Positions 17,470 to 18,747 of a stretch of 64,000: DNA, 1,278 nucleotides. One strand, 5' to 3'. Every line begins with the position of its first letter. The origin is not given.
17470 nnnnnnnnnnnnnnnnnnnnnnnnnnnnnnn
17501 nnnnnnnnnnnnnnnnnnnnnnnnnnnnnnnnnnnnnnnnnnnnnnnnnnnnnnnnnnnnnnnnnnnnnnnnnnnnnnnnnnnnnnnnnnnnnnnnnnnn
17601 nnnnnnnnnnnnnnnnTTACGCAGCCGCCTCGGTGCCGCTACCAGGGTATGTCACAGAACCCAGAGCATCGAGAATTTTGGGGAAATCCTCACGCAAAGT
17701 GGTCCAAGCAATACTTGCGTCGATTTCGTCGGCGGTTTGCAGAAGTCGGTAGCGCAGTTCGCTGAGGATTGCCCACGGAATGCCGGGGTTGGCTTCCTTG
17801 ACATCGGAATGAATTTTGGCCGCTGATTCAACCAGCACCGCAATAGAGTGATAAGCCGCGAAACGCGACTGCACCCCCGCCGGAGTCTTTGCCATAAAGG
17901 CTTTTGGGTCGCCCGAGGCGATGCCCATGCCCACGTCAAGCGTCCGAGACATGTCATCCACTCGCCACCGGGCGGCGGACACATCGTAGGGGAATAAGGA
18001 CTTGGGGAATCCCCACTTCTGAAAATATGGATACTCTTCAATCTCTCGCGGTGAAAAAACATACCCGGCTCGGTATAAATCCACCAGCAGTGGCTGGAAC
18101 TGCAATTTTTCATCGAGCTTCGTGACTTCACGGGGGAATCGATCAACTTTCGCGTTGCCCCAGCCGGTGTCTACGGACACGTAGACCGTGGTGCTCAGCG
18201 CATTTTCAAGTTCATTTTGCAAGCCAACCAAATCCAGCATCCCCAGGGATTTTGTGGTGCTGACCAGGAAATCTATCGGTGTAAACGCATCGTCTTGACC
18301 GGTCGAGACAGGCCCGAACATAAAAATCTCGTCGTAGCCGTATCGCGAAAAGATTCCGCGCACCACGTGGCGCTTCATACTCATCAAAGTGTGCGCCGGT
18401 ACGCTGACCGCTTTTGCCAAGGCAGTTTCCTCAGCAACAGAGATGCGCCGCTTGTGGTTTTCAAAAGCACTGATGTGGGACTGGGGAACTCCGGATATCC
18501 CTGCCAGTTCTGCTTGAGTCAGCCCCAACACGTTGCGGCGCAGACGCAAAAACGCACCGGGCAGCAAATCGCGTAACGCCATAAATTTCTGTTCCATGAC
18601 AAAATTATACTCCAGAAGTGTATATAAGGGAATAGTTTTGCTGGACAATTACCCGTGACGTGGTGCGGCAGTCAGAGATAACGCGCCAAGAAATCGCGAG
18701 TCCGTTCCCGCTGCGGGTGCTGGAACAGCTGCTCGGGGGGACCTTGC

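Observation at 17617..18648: Single-chain XRE-HTH + MNT-like + HepT/HEPN-like fusion with eroded catalytic motifs, heading an ABC-exporter operon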

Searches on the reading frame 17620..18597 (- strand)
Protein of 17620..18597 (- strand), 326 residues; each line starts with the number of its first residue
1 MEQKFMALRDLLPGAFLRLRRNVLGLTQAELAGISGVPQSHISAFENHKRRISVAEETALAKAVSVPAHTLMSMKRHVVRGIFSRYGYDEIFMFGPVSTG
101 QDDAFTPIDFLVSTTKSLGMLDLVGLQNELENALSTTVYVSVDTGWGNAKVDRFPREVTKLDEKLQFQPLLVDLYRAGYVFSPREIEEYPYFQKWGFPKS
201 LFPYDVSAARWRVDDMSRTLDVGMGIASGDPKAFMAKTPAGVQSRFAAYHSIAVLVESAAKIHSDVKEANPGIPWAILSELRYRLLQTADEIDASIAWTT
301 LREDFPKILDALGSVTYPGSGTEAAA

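Call 3: search_protein_families(library=pfam, proteins=[window:17620-18597:-], max_evalue=1)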
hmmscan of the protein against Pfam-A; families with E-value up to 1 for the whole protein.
window:17620-18597:- (326 aa): 7 families
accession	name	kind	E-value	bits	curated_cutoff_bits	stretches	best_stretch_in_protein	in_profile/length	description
PF13560.12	HTH_31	-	9.7e-07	29.5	27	1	14-68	3-58/64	Helix-turn-helix domain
PF01381.28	HTH_3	-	1.1e-06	29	23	1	17-63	1-47/55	Helix-turn-helix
PF01934.22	HepT-like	-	1e-05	25.7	23.5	1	244-312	26-117/120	Ribonuclease HepT-like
PF12844.13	HTH_19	-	0.0075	16.6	30.2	1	14-52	1-39/64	Helix-turn-helix domain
PF20432.4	Xre-like-HTH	-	0.043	14.6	25.8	1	13-43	12-41/63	Antitoxin Xre-like helix-turn-helix domain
PF13744.12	HTH_37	-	0.12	12.6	27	1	21-54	27-61/80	Helix-turn-helix domain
PF04545.22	Sigma70_r4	-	0.12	12.3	24.1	1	17-45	13-40/50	Sigma-70, region 4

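Call 4: search_protein_families(library=ncbifam, proteins=[window:17620-18597:-], max_evalue=1)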
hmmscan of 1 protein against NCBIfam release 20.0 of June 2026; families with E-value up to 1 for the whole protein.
window:17620-18597:- (326 aa): 9 families
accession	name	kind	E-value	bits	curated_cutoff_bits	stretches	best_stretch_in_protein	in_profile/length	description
TIGR03070.1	couple_hipB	subfamily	1.3e-07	31.5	71.65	1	14-53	4-43/58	type II toxin-antitoxin system Y4mF family antitoxin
NF047948.1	male_kill_WMK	equivalog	0.00025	20.6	300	1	24-77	17-70/300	WO male-killing family protein Wmk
NF007271.0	PRK09726.1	equivalog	0.00035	20.5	79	1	16-53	16-53/88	type II toxin-antitoxin system antitoxin HipB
TIGR03830.1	CxxCG_CxxCG_HTH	subfamily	0.0013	18.5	61.8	1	14-60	67-113/127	type II TA system antitoxin MqsA family protein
NF006015.0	PRK08154.1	subfamily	0.0035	16.5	204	1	14-75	32-93/314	anaerobic benzoate catabolism transcriptional regulator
TIGR02607.1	antidote_HigA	equivalog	0.005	16.6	47.7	1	23-76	18-71/81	HigA family addiction module antitoxin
NF007408.0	PRK09943.1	equivalog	0.029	13.9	211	1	10-64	5-59/185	HTH-type transcriptional regulator PuuR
NF007257.0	PRK09706.1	subfamily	0.042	13.7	101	1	14-64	7-57/135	transcriptional repressor DicA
NF041951.1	phage_RstR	subfamily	0.13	12.6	80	1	20-73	10-63/108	RstR family transcriptional repressor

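Call 5: search_protein_families(library=padloc, proteins=[window:17620-18597:-], max_evalue=1)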
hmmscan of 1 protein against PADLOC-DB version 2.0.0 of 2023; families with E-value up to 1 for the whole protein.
window:17620-18597:- (326 aa): 16 families
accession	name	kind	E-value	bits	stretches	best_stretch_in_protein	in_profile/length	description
PDLC04904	PDC-S09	-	2.4e-09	35.4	1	70-142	7-79/104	-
PDLC04902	PDC-S09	-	8.1e-08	30.5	1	71-140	4-74/97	-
PDLC02926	HTH_VI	-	8.3e-08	30.4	1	16-76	5-65/92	-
PDLC03953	RmrA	-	1e-07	29.5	1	15-69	8-62/373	-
PDLC03949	RmrA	-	5.3e-06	23.5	1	17-73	7-63/363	-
PDLC03671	Control_protein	-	2.4e-05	22.5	1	5-68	8-70/84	control protein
PDLC04142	capH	-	0.00014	20.9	1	20-68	14-62/103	capH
PDLC04906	PDC-S09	-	0.00014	20.2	1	80-140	16-77/98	-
PDLC03954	RmrA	-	0.00046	17.2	1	14-76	12-74/380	-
PDLC04905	PDC-S09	-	0.00061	18.1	1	70-140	3-76/101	-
PDLC03536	REase_II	-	0.001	16.8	1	18-72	17-70/237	Type II restriction enzyme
PDLC03664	Control_protein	-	0.0018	16.7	1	14-67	15-68/74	control protein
PDLC03665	Control_protein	-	0.0037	15.5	1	18-72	15-69/77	control protein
PDLC03955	RmrA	-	0.0077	13.5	1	17-69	25-77/371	-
PDLC03951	RmrA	-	0.017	12.1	1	20-73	16-69/400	-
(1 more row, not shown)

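Call 6: find_homologous_proteins(query=window:17620-18597:-, max_evalue=0.001)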
Query window:17620-18597:- (326 aa): 17 proteins with E <= 0.001 among 3616 candidates.
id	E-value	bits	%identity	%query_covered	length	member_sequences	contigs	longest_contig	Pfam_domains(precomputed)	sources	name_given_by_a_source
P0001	7.6e-208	707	97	100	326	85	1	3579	PF01934.23,PF01381.29,PF13560.13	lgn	-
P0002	8.0e-190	648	88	100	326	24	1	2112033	PF01934.23,PF01381.29,PF13560.13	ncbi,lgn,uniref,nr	ncbi:helix-turn-helix domain-containing protein [Mobiluncus curtisii]|uniref:DNA-binding helix-turn-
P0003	2.0e-184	630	86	100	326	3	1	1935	PF01381.29,PF13560.13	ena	-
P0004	1.4e-180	618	85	98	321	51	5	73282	PF01381.29,PF13560.13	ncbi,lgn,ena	-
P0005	7.4e-176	602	84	98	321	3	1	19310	PF01381.29,PF13560.13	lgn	-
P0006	1.1e-174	598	83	98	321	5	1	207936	PF01934.23,PF01381.29,PF13560.13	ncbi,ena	-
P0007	3.3e-172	590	87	98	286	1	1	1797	PF01934.23,PF01381.29,PF13560.13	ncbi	-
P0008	4.6e-161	553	76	100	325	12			PF01934.23,PF01381.29,PF13560.13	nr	nr:helix-turn-helix domain-containing protein [Mobiluncus sp. Marseille-Q7826]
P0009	2.8e-156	538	75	100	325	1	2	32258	PF12844.14,PF01934.23,PF01381.29,PF13560.13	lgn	-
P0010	3.3e-155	534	74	100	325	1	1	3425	PF12844.14,PF01934.23,PF01381.29,PF13560.13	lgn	-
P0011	1.2e-154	532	74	100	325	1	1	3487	PF12844.14,PF01934.23,PF01381.29,PF13560.13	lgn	-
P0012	1.6e-154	532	74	100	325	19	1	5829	PF12844.14,PF01934.23,PF01381.29,PF13560.13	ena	-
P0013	3.4e-154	531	74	100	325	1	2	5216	PF12844.14,PF01934.23,PF01381.29,PF13560.13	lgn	-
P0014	4.2e-154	531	74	100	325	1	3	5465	PF12844.14,PF01934.23,PF01381.29,PF13560.13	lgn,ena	-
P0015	9.6e-153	526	74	98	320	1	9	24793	PF12844.14,PF01934.23,PF01381.29,PF13560.13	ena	-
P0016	1.1e-151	523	74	98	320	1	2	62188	PF12844.14,PF01934.23,PF01381.29,PF13560.13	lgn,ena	-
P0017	4.2e-88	314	52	93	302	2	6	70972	PF01934.23,PF01381.29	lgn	-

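Call 7: search_solved_structures(query=window:17620-18597:-, max_evalue=10, show_alignments=3)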
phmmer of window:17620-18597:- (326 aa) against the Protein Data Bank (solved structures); distinct sequences matched with E-value up to 10: 29.
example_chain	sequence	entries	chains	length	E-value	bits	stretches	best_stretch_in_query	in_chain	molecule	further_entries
3f6w_A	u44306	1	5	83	0.00011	24.9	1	7-74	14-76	XRE-family like protein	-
1sq8_A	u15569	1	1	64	0.0049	19.5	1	12-65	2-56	dh434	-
2b5a_A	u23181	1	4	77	0.0068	19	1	15-72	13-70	C.BclI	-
3kxa_A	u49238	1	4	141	0.01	18.4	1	16-67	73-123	Putative uncharacterized protein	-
1y7y_A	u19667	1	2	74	0.014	18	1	14-69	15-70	C.AhdI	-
8c8i_D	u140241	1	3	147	0.015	17.8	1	14-74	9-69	Orf20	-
7pwj_CCC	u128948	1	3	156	0.016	17.8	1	14-74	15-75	Orf20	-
6h49_A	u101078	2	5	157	0.016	17.8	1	14-74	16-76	Orf20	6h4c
7dlv_D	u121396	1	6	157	0.016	17.8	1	14-74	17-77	Orf20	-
7pwx_CCC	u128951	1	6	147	0.017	17.7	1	14-74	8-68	Orf20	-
8p8o_H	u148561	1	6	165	0.018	17.7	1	14-74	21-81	Orf20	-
8qnl_A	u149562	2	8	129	0.024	17.2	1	15-53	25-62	Antitoxin Xre/MbcA/ParS-like toxin-binding domain-containing protein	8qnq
8tac_A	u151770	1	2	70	0.038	16.6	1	14-53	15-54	DBP48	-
1wot_A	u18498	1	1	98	0.051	16.1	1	73-147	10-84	PUTATIVE MINIMAL NUCLEOTIDYLTRANSFERASE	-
7t5u_A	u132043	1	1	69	0.11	15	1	14-67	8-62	Helix-turn-helix domain-containing protein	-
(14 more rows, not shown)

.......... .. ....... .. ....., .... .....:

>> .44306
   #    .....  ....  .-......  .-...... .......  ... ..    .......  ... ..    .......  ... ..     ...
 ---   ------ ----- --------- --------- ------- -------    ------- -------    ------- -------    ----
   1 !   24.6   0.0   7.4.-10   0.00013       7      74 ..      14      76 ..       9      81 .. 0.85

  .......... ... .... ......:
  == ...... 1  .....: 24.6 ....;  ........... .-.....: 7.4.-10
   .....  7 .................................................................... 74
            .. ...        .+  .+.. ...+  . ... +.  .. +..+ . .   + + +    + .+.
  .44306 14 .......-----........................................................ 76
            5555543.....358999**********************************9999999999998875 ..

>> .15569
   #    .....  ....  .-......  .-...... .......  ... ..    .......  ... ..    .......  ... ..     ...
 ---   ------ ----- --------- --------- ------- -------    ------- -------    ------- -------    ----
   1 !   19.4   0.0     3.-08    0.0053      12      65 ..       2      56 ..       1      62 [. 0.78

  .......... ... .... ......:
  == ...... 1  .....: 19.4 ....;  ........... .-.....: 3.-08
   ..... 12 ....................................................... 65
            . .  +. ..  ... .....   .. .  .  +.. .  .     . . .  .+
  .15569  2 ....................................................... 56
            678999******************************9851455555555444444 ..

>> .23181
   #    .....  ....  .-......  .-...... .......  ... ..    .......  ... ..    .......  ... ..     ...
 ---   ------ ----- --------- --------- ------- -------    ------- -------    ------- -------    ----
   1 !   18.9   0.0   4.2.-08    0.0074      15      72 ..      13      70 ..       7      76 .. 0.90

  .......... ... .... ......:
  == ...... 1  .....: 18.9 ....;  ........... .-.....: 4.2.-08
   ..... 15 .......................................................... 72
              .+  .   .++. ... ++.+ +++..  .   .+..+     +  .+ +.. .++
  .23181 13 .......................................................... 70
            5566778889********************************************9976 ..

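Call 13: find_related_loci(query=A1, collection=genome_contigs, flank=8000)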
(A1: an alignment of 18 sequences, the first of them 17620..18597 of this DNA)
Query A1 (326 aa) in genome_contigs; peptide patterns used: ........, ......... (x = any residue, [..] = any of these).
64 stretches matched a pattern; 12 encode a relative of the query (tblastn E <= 1e-3); 12 distinct loci.
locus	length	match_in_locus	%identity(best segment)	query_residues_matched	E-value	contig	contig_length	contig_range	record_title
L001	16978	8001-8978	88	1-326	0e+0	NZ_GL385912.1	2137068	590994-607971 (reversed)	Mobiluncus curtisii subsp. curtisii ATCC 35241 SCAFFOLD1, whole genome shotgun sequence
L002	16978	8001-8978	86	1-326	0e+0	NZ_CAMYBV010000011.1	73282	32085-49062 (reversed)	MAG: uncultured Mobiluncus sp. isolate SRR17635465_bin.35_metaWRAP_v1.3_MAG ERZ14212753.143, whole genome shotgun sequen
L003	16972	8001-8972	85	1-326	0e+0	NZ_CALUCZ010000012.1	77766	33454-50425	MAG: uncultured Mobiluncus sp. isolate Bm1JM3MB9N_bin.2.MAG NODE_111_length_77766_cov_19.283036, whole genome shotgun se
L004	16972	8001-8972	85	1-324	0e+0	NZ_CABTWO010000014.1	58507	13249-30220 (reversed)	MAG: uncultured Mobiluncus sp. isolate MGYG-HGUT-03723, whole genome shotgun sequence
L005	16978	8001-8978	85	1-326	0e+0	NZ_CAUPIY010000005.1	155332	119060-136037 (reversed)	MAG: uncultured Mobiluncus sp. isolate SRR17798756_bin.1_MetaWRAP_v1.3_MAG ERZ21776716.35, whole genome shotgun sequence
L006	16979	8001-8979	95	1-326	0e+0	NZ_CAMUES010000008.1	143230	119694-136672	MAG: uncultured Mobiluncus sp. isolate SRR11749285_bin.7_metaWRAP_v1.3_MAG ERZ13382858.39, whole genome shotgun sequence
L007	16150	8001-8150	54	17-66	2e-7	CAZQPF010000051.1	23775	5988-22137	MAG TPA_asm: uncultured Desulfohalobiaceae bacterium isolate SRP141376_co1_364 genome assembly, contig: NODE_4664_length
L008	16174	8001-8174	39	12-75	4e-5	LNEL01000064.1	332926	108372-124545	MAG: Gammaproteobacteria bacterium Ga0077536 Ga0077536_149.4, whole genome shotgun sequence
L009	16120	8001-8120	48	14-53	6e-5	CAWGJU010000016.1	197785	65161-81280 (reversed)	MAG: uncultured Alphaproteobacteria bacterium isolate MFD05684.bin.2.217 genome assembly, contig: contig_76822, whole ge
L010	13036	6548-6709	44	14-67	8e-5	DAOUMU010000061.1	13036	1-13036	MAG TPA_asm: Anaerolineae bacterium isolate W92_265 k127_417199, whole genome shotgun sequence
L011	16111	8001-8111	54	14-50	2e-4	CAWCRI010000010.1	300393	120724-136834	MAG: Candidatus Eremiobacteraeota bacterium isolate MFD01213.bin.2.159 genome assembly, contig: contig_24147, whole geno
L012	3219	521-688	45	14-63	3e-4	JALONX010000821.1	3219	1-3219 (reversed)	MAG: Chloroflexaceae bacterium isolate Prado088 scaffold_99818, whole genome shotgun sequence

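Call 14: find_encoding_contigs(protein=P0017, flank=8000, max_places=4)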
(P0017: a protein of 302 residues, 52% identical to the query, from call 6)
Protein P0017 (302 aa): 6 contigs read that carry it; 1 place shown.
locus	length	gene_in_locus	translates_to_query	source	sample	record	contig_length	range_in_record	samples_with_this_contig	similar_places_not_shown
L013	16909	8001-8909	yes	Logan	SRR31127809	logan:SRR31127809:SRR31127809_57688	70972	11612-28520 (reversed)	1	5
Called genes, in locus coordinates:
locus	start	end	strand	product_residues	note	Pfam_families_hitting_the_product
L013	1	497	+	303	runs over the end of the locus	PF00701:DHDPS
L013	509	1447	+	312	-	PF00480:ROK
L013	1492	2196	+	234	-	PF04131:NanE, PF03060:NMO (faint)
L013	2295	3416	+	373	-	PF07969:Amidohydro_3 (faint), PF01979:Amidohydro_1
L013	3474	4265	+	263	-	PF01182:Glucosamine_iso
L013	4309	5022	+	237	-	PF00881:Nitroreductase, PF14512:TM1586_NiRdase (faint)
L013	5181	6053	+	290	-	PF00497:SBP_bac_3, PF10613:Lig_chan-Glu_bd (weak)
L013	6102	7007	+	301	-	PF00528:BPD_transp_1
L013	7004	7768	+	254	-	PF02463:SMC_N, PF13476:AAA_23 (weak), PF00005:ABC_tran, PF13555:AAA_29 (weak), PF13304:AAA_21 (weak)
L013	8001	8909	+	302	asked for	PF01381:HTH_3 (weak), PF01934:HepT-like (weak)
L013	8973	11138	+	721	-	PF00664:ABC_membrane, PF00005:ABC_tran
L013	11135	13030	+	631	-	PF00664:ABC_membrane, PF00005:ABC_tran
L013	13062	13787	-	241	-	PF03575:Peptidase_S51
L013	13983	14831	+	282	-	PF08543:Phos_pyr_kin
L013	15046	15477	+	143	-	PF02579:Nitro_FeMo-Co (weak)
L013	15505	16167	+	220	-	PF12535:Nudix_N, PF00293:NUDIX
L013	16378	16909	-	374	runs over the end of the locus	PF00365:PFK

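Call 19: search_protein_families(library=pfam, proteins=[L004:6882-7898:+], max_evalue=0.01)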
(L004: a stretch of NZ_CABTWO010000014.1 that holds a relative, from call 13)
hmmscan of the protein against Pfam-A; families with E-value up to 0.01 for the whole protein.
L004:6882-7898:+ (338 aa): 1 family
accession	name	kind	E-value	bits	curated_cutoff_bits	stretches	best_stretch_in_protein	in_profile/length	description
PF03976.20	PPK2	-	3.4e-56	190.8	22.3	1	73-270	25-221/229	Polyphosphate kinase 2 (PPK2)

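Call 22: predict_structure(alignment_id=A1)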
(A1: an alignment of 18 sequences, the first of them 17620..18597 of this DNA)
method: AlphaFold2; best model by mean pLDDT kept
length: 326 residues; sequences in the alignment: 18
mean_pLDDT: 61.3   pTM: 0.50
mean pLDDT of the five models: 61.3, 60.6, 58.5, 55.0, 52.5
residues with pLDDT >= 90: 28; 70-90: 107; 50-70: 66; < 50: 125
segments of 3 or more residues with pLDDT < 50: 1-20, 22-25, 66-76, 91-121, 136-185, 288-290, 321-326
pLDDT, mean of each block of 10 residues (from residue 1): 29 45 58 81 76 69 47 48 63 39 43 46 55 51 35 29 33 34 53 76 73 83 86 79 70 78 86 89 63 78 94 86 36
secondary structure, 60 per line:
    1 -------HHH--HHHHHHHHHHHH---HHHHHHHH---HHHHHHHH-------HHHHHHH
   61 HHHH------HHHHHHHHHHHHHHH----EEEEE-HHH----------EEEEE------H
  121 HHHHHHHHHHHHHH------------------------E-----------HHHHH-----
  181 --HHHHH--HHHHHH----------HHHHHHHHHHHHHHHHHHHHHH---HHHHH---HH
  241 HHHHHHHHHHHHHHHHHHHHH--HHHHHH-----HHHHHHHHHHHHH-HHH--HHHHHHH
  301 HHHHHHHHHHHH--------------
elements in order: H13-24 H28-35 H39-46 H54-64 H71-85 E90-94 E109-113 H120-134 H171-175 H183-187 H190-195 H206-227 H231-235 H239-261 H264-269 H275-287 H294-312

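Call 26: fold_search(model_id=the predicted structure, library=pdb)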
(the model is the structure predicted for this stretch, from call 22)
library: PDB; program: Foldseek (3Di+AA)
matches with E <= 10: 472; with E <= 0.001: 0
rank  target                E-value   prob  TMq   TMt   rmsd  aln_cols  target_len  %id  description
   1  2b5a_C                4.8e-02  1.00  0.16  0.65   5.4        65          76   29  C.BclI, Control Element of the BclI Restriction-Modification System (released 2006-01-03)
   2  1y7y_B                5.8e-02  1.00  0.16  0.76   2.2        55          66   33  High-resolution crystal structure of the restriction-modification controller protein C.AhdI from Aeromonas hydrophila (released 2005-02-22)
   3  2b5a_B                5.8e-02  1.00  0.16  0.67   5.4        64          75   30  C.BclI, Control Element of the BclI Restriction-Modification System (released 2006-01-03)
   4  5woq_B                5.8e-02  1.00  0.17  0.61   6.1        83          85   23  Crystal structure of an XRE family protein transcriptional regulator from Mycobacterium smegmatis (released 2017-08-16)
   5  7dlv_E                7.0e-02  1.00  0.16  0.37   6.7        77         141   30  shrimp dUTPase in complex with Stl (released 2021-12-01)
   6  8p8o_F                7.0e-02  1.00  0.16  0.36   6.7        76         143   30  M. tuberculosis dUTPase - Stl1-159 (StlNT) complex structure (released 2024-11-27)
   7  7t5u                  7.3e-02  1.00  0.16  0.69   6.3        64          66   33  Structure of E. coli MS115-1 CapH N-terminal domain (released 2022-09-14)
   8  5woq_C                7.3e-02  1.00  0.16  0.60   6.2        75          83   23  Crystal structure of an XRE family protein transcriptional regulator from Mycobacterium smegmatis (released 2017-08-16)
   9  6h4c_D                7.3e-02  1.00  0.16  0.35   6.6        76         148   30  A polyamorous repressor: deciphering the evolutionary strategy used by the phage-inducible chromosomal islands to spre (released 2019-08-28)
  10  8p8o_J                7.3e-02  1.00  0.16  0.36   6.7        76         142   30  M. tuberculosis dUTPase - Stl1-159 (StlNT) complex structure (released 2024-11-27)
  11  2b5a_A                7.7e-02  1.00  0.16  0.64   5.4        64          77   30  C.BclI, Control Element of the BclI Restriction-Modification System (released 2006-01-03)
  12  6h4c_H                8.4e-02  1.00  0.16  0.35   6.5        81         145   30  A polyamorous repressor: deciphering the evolutionary strategy used by the phage-inducible chromosomal islands to spre (released 2019-08-28)
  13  6h4c_F                8.8e-02  1.00  0.16  0.35   6.6        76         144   30  A polyamorous repressor: deciphering the evolutionary strategy used by the phage-inducible chromosomal islands to spre (released 2019-08-28)
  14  1y7y_A                9.7e-02  1.00  0.16  0.73   2.2        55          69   33  High-resolution crystal structure of the restriction-modification controller protein C.AhdI from Aeromonas hydrophila (released 2005-02-22)
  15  3vk0_A                1.0e-01  1.00  0.16  0.56   4.7        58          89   29  Crystal Structure of hypothetical transcription factor NHTF from Neisseria (released 2012-03-14)
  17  3jxb_C                1.1e-01  1.00  0.17  0.75   2.6        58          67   31  Crystal structure of the P22 c2 repressor protein in complex with synthetic operator 9C (released 2010-01-19)
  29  1adr_MODEL_1_A        1.4e-01  1.00  0.17  0.67   2.4        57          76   32  DETERMINATION OF THE NUCLEAR MAGNETIC RESONANCE STRUCTURE OF THE DNA-BINDING DOMAIN OF THE P22 C2 REPRESSOR (1 (released 1994-01-31)
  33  2r1j_L                1.7e-01  1.00  0.17  0.75   2.7        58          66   31  Crystal Structure of the P22 c2 Repressor protein in complex with the synthetic operator 9T (released 2008-04-29)
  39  3jxb_D                1.9e-01  1.00  0.17  0.76   2.6        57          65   32  Crystal structure of the P22 c2 repressor protein in complex with synthetic operator 9C (released 2010-01-19)
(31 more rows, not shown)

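Call 64: search_protein_families(library=pfam, proteins=[P0167], max_evalue=0.01)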
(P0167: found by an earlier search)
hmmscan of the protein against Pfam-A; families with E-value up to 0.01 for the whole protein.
P0167 (318 aa): 4 families
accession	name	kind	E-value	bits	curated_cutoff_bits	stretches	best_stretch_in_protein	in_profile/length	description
PF01381.28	HTH_3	-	1.3e-07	32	23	1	23-53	7-37/55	Helix-turn-helix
PF13560.12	HTH_31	-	2.1e-05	25.2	27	1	14-63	3-53/64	Helix-turn-helix domain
PF01934.22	HepT-like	-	2.7e-05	24.3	23.5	1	264-315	69-120/120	Ribonuclease HepT-like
PF12844.13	HTH_19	-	0.00044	20.6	30.2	1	14-50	1-37/64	Helix-turn-helix domain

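Call 72: predict_structure(alignment_id=A7)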
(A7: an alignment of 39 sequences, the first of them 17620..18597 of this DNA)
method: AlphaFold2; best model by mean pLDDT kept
length: 326 residues; sequences in the alignment: 39
mean_pLDDT: 81.5   pTM: 0.61
mean pLDDT of the five models: 81.5, 81.2, 79.7, 78.4, 76.3
residues with pLDDT >= 90: 174; 70-90: 93; 50-70: 11; < 50: 48
segments of 3 or more residues with pLDDT < 50: 1-3, 146-185, 322-326
pLDDT, mean of each block of 10 residues (from residue 1): 60 88 94 96 94 93 90 90 88 81 85 79 90 91 57 31 37 29 51 86 82 96 97 98 95 94 95 95 82 94 98 93 43
secondary structure, 60 per line:
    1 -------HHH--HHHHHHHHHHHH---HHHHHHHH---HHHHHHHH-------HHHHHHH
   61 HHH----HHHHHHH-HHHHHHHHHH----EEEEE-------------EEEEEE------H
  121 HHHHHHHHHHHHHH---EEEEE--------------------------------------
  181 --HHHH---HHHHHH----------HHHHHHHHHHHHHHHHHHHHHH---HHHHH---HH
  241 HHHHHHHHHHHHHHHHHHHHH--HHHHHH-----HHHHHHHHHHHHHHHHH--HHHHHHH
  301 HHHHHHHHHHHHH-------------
elements in order: H13-24 H28-35 H39-46 H54-63 H68-74 H76-85 E90-94 E108-113 H120-134 E138-142 H183-186 H190-195 H206-227 H231-235 H239-261 H264-269 H275-291 H294-313
